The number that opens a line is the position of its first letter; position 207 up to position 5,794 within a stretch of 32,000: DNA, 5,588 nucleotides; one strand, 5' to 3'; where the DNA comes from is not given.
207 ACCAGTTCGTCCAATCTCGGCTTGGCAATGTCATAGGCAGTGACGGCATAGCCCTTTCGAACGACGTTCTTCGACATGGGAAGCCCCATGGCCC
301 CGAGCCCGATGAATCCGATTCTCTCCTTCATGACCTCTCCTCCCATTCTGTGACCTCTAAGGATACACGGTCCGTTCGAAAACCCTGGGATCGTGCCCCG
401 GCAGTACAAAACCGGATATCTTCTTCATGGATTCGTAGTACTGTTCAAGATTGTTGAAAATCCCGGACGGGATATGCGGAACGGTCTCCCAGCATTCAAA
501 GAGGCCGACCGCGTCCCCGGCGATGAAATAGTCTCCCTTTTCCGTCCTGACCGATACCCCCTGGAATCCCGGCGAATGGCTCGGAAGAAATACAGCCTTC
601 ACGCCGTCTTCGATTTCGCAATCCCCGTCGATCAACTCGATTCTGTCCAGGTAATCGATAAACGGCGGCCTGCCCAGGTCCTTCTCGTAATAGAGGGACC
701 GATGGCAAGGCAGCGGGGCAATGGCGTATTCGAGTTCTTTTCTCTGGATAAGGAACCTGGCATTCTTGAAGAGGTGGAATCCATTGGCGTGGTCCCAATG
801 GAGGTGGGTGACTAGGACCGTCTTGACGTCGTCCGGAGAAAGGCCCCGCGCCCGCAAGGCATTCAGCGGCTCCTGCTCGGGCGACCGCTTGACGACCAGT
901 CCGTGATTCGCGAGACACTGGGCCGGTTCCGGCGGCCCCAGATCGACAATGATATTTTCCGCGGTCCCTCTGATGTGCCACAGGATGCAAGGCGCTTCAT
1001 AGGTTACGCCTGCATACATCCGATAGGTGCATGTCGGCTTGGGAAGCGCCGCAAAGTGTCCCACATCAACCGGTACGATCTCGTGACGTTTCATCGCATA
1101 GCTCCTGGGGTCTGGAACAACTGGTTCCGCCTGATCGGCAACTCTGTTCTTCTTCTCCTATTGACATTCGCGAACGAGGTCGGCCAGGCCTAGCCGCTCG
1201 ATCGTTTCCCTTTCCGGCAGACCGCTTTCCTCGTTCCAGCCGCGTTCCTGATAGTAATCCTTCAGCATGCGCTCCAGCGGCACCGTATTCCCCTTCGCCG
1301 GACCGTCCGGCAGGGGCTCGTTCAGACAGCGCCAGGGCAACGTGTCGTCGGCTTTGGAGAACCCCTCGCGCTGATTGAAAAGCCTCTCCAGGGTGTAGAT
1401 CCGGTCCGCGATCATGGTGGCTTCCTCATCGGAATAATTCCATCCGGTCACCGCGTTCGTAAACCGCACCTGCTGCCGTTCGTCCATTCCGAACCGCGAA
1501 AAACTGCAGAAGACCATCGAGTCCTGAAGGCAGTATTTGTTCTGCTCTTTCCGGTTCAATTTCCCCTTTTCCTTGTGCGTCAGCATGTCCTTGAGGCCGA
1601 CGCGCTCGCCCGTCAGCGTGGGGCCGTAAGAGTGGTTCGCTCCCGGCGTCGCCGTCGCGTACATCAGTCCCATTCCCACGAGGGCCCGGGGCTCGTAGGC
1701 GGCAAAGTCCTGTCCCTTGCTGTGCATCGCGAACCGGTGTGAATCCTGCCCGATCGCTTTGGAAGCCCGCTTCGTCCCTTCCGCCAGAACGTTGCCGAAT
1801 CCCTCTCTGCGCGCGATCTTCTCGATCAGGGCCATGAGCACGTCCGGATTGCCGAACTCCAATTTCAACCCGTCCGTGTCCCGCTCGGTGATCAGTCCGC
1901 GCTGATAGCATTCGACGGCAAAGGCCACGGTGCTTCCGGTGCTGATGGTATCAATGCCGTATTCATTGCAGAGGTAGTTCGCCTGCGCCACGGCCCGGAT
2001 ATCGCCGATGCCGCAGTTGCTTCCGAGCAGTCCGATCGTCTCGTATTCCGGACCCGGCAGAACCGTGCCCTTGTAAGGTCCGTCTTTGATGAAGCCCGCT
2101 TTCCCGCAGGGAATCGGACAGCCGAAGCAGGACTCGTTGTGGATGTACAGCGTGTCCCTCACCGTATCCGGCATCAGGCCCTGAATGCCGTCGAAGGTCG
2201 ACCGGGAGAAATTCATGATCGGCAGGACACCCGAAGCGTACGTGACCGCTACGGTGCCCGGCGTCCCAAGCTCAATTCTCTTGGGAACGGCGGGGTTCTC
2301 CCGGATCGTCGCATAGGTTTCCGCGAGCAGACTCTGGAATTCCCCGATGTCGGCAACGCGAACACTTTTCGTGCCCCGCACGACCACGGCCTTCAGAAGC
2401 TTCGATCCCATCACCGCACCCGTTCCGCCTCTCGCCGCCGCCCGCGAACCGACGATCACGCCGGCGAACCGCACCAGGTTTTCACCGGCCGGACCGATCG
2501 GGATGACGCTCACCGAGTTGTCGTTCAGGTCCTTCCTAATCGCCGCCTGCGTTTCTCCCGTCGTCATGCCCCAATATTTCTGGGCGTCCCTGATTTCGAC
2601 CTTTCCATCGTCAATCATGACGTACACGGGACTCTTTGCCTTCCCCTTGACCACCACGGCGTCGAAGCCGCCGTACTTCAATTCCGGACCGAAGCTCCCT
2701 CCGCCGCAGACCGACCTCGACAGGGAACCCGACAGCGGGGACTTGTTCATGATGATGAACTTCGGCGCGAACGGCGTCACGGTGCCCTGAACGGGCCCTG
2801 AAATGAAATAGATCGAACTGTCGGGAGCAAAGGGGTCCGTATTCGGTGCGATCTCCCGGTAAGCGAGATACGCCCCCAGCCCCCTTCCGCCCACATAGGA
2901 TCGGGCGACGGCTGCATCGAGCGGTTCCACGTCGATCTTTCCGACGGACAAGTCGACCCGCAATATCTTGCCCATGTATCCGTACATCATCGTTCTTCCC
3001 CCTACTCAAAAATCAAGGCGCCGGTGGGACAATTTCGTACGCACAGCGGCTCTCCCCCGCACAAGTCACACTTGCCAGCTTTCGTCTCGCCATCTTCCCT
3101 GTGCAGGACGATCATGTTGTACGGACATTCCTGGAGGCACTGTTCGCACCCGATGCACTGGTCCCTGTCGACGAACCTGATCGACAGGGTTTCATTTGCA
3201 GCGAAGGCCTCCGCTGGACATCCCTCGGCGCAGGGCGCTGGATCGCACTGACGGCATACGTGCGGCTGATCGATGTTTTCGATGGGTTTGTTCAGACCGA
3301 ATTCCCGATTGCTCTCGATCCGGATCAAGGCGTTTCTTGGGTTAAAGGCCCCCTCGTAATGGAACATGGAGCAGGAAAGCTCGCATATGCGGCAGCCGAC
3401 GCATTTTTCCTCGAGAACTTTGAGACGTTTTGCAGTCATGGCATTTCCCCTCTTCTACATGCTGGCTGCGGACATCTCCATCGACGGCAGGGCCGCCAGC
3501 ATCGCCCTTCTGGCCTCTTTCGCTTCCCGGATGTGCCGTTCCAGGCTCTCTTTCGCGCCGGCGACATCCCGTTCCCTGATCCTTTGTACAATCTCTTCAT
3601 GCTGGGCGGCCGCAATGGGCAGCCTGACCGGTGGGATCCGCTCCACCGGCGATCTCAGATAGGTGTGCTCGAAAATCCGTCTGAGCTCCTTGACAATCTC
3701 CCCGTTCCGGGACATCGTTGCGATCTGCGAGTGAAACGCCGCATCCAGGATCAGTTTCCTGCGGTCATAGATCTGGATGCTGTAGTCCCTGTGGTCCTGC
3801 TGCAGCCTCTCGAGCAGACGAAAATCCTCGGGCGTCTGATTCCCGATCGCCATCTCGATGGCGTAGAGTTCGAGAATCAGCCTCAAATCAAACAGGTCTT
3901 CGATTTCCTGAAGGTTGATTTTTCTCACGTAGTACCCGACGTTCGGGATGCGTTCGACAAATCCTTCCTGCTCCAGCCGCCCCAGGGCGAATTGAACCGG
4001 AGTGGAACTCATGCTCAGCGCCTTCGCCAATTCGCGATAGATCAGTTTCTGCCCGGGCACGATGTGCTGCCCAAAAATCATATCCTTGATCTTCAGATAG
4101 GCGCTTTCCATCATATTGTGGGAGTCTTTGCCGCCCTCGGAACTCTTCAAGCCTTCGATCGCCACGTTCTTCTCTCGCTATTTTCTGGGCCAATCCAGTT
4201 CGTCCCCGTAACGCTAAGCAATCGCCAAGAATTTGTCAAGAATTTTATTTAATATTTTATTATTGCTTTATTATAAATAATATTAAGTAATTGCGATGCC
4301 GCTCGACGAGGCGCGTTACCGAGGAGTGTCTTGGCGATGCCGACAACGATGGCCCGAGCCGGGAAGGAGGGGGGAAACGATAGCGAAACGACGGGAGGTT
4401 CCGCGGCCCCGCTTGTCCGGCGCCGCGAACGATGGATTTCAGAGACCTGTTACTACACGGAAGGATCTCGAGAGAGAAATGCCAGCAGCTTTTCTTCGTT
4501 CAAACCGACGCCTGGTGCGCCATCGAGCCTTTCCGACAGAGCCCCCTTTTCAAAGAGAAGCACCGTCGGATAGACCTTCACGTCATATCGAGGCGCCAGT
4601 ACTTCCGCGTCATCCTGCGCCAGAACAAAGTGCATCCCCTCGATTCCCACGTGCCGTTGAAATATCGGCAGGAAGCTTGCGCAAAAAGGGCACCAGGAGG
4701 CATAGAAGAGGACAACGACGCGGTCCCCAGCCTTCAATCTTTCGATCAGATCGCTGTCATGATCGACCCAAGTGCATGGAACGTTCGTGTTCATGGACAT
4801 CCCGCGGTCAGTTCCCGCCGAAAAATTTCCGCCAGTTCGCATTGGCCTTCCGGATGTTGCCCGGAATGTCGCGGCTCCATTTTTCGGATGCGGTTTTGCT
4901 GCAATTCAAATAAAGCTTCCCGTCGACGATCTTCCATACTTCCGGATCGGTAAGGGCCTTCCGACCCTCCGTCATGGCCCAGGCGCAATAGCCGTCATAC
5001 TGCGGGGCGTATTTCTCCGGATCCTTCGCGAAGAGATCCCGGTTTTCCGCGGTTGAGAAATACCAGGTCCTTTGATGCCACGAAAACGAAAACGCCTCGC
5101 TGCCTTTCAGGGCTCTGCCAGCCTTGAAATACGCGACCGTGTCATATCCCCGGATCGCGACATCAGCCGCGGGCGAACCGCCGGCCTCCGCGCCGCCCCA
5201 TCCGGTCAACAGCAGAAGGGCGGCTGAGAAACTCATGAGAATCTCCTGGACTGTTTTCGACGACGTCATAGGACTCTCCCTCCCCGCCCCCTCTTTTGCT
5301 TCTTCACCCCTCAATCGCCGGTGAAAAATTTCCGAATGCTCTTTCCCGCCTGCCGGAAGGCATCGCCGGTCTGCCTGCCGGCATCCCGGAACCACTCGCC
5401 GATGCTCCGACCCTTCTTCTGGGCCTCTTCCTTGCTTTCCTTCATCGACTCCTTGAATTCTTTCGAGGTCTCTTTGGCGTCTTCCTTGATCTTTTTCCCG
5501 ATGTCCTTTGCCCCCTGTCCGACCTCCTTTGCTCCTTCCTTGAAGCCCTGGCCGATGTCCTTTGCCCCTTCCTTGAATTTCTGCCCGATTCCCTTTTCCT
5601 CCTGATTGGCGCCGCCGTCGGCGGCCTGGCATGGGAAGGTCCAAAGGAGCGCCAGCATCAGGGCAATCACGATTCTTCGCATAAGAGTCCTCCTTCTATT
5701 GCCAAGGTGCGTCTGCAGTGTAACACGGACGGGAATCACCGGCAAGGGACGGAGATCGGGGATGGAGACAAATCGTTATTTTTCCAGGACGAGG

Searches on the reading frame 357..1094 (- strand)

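Call 20: search_protein_families(library=pfam, proteins=[window:357-1094:-], max_evalue=0.001)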
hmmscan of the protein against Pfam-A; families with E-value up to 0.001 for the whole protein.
window:357-1094:- (245 aa): 2 families
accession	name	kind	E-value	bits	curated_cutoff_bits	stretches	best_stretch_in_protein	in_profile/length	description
PF00753.33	Lactamase_B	-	4.5e-22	79.4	22.7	1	41-206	11-161/196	Metallo-beta-lactamase superfamily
PF12706.13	Lactamase_B_2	-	0.00023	21.3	27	1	83-194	24-142/200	Beta-lactamase superfamily domain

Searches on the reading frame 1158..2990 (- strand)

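Call 20: search_protein_families(library=pfam, proteins=[window:1158-2990:-], max_evalue=0.001)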
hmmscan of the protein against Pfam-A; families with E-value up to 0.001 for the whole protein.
window:1158-2990:- (610 aa): 2 families
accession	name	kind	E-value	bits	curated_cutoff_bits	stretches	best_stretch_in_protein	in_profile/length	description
PF01314.23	AFOR_C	-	1e-130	436.8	27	1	222-602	3-385/385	Aldehyde ferredoxin oxidoreductase, domains 2 & 3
PF02730.20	AFOR_N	-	3.8e-70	236.1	29.8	1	7-207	1-199/199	Aldehyde ferredoxin oxidoreductase, N-terminal domain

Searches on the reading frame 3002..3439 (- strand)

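Call 20: search_protein_families(library=pfam, proteins=[window:3002-3439:-], max_evalue=0.001)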
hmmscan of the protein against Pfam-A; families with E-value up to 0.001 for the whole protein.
window:3002-3439:- (145 aa): 11 families
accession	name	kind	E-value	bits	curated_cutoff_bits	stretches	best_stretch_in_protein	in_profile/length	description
PF12837.12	Fer4_6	-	1.7e-14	53.4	25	1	90-110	4-24/24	4Fe-4S binding domain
PF13187.11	Fer4_9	-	3.4e-12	46.6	27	2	62-109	2-51/52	4Fe-4S dicluster domain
PF13247.11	Fer4_11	-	4.1e-11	43.4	26.2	1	59-144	7-97/100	4Fe-4S dicluster domain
PF12838.12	Fer4_7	-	3e-10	40.8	27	2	94-141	1-52/52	4Fe-4S dicluster domain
PF14697.11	Fer4_21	-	1.1e-08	35.5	35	1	89-140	2-55/59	4Fe-4S dicluster domain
PF00037.32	Fer4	-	1.3e-08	34.8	21.1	1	90-110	3-23/24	4Fe-4S binding domain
PF12797.12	Fer4_2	-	3.4e-08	33.4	24.5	1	88-107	3-22/22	4Fe-4S binding domain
PF13237.11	Fer4_10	-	9.1e-08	32.4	25.5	1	90-138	4-53/53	4Fe-4S dicluster domain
PF25160.1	LdpA_Fe-S-bd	-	1.1e-06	28.7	27.6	1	67-111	6-44/49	LdpA Fe-S cluster-binding domain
PF13484.11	Fer4_16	-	3e-05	25.1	30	0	94-124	1-29/66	4Fe-4S double cluster binding domain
PF13183.11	Fer4_8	-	3.8e-05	24.6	27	0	11-76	3-66/68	4Fe-4S dicluster domain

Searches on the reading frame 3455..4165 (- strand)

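Call 20: search_protein_families(library=pfam, proteins=[window:3455-4165:-], max_evalue=0.001)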
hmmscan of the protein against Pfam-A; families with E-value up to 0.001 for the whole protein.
window:3455-4165:- (236 aa): 3 families
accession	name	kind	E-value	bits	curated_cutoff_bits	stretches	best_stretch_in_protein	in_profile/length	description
PF07729.17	FCD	-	1.5e-18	67.8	24.3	1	90-213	1-124/125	FCD domain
PF00392.27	GntR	-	2.7e-13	49.8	27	1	20-80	3-64/64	Bacterial regulatory proteins, gntR family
PF13412.12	HTH_24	-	1.6e-05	24.8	21.9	1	43-71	20-48/48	Winged helix-turn-helix DNA-binding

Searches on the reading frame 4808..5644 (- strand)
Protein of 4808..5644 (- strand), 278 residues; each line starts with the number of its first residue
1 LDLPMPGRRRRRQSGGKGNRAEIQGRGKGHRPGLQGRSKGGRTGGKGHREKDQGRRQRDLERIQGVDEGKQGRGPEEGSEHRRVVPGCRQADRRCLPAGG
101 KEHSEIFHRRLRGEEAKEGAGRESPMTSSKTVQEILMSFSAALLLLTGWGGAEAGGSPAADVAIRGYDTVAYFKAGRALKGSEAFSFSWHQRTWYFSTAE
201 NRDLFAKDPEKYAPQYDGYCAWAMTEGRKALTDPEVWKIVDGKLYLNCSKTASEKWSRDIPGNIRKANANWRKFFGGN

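Call 20: search_protein_families(library=pfam, proteins=[window:4808-5644:-], max_evalue=0.001)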
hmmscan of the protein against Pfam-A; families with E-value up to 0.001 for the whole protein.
window:4808-5644:- (278 aa): 1 family
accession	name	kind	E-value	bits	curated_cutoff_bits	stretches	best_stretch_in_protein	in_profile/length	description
PF04945.19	YHS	-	7.4e-06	26.3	30.3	1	176-216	7-47/47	YHS domain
